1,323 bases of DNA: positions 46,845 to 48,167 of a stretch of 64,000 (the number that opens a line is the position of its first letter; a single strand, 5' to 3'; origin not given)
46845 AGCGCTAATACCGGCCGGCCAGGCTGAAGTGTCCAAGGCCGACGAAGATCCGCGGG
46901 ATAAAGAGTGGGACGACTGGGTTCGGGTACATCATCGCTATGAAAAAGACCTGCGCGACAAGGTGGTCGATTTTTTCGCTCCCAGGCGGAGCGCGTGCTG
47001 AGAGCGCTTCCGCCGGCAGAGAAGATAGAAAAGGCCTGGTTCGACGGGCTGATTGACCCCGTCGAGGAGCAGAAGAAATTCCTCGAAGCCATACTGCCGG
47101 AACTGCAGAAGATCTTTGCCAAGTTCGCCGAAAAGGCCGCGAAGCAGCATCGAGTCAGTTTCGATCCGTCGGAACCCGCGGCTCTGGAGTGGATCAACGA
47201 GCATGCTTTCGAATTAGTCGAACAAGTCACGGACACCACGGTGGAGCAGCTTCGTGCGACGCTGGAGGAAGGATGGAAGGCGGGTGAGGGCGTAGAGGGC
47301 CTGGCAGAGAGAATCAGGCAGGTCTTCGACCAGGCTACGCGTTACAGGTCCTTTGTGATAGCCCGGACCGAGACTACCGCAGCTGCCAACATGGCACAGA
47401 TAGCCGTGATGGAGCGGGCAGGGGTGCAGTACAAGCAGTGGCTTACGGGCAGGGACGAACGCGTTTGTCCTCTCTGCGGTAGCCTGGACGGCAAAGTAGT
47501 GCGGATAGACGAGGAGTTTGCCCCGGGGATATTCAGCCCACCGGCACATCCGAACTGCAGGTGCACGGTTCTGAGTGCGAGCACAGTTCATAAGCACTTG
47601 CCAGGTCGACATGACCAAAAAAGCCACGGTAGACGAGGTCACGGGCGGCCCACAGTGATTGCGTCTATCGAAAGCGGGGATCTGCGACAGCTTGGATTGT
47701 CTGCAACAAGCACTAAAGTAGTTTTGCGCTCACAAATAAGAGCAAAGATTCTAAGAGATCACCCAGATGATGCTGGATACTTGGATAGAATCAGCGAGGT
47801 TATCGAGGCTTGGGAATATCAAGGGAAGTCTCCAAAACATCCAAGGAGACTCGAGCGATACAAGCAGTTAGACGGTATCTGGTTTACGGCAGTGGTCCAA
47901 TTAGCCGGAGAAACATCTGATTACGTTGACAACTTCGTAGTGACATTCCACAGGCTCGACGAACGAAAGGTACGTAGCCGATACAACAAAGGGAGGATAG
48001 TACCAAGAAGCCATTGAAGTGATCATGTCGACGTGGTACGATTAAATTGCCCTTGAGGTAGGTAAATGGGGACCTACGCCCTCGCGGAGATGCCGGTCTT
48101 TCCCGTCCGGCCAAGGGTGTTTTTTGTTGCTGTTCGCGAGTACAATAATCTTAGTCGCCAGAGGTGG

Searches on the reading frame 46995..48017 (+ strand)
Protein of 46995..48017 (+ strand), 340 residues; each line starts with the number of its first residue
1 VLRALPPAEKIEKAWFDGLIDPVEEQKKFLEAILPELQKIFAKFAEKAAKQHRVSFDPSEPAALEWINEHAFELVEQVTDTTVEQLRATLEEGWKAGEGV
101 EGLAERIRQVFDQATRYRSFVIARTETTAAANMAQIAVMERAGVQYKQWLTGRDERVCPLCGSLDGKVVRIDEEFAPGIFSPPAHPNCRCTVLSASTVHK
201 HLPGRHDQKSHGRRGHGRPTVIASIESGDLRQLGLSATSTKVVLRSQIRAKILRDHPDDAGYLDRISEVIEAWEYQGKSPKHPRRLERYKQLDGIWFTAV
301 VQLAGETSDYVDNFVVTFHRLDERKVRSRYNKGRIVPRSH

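Call 26: search_protein_families(library=pfam, proteins=[window:46995-48017:+], max_evalue=0.001)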
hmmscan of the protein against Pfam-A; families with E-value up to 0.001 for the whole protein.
window:46995-48017:+ (340 aa): 2 families
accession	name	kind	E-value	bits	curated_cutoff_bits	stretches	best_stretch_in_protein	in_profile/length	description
PF04233.19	Phage_Mu_F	-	3.1e-21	76.7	29.6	1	85-192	2-111/112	Phage Mu protein F like protein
PF18812.6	PBECR3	-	0.00021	21.6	30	0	227-325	8-112/115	phage-Barnase-EndoU-ColicinE5/D-RelE like nuclease3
